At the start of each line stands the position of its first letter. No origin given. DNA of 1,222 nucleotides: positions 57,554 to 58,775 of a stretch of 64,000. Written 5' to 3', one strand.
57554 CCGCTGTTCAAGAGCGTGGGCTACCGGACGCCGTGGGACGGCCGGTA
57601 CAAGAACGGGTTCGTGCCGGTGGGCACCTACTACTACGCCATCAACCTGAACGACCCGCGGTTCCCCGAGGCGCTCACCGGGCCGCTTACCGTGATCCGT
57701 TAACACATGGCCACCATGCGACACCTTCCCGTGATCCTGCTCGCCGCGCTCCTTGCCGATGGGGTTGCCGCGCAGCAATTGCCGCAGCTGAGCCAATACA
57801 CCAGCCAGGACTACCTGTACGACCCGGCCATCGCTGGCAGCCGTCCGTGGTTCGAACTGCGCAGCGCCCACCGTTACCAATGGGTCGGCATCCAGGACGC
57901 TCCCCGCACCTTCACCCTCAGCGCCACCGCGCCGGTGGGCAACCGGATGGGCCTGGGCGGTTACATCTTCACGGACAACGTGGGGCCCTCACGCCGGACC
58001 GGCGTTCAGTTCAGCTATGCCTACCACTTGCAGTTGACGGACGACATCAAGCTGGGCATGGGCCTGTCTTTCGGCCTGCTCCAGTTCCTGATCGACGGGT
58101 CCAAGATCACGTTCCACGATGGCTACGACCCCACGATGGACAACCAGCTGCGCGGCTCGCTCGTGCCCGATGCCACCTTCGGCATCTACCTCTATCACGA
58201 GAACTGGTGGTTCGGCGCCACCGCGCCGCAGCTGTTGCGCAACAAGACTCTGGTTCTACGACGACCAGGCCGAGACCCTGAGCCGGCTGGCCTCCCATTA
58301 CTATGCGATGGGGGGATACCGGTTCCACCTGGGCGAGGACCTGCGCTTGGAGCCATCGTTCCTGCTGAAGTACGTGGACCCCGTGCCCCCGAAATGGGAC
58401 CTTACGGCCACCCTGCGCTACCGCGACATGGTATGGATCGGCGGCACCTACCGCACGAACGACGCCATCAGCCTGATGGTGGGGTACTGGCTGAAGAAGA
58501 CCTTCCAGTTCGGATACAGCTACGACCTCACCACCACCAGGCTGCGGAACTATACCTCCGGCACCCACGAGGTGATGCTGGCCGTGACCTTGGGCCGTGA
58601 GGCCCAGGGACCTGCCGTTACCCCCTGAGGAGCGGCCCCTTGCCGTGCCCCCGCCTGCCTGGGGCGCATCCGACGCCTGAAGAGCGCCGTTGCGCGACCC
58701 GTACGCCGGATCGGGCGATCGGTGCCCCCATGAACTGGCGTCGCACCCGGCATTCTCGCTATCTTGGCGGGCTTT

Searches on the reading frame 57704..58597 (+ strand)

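Call 38: search_protein_families(library=pfam, proteins=[window:57704-58597:+], max_evalue=0.001)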
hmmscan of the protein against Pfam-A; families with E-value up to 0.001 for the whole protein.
window:57704-58597:+ (298 aa): 1 family
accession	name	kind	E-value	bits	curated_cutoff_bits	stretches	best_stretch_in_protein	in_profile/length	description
PF11751.14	PorP_SprF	-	2.5e-46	158.8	22.3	1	22-181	2-163/273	Type IX secretion system membrane protein PorP/SprF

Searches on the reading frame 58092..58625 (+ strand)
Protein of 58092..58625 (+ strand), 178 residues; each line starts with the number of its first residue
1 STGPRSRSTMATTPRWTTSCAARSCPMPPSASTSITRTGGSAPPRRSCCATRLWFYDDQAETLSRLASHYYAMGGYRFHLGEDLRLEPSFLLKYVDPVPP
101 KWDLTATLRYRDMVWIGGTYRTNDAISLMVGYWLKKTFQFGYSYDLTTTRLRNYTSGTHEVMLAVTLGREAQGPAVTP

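Call 38: search_protein_families(library=pfam, proteins=[window:58092-58625:+], max_evalue=0.001)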
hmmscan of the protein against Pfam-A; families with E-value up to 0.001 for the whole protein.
window:58092-58625:+ (178 aa): 1 family
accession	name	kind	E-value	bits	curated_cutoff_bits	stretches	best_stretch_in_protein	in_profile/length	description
PF11751.14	PorP_SprF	-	8.6e-29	101.3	22.3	1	57-164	166-272/273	Type IX secretion system membrane protein PorP/SprF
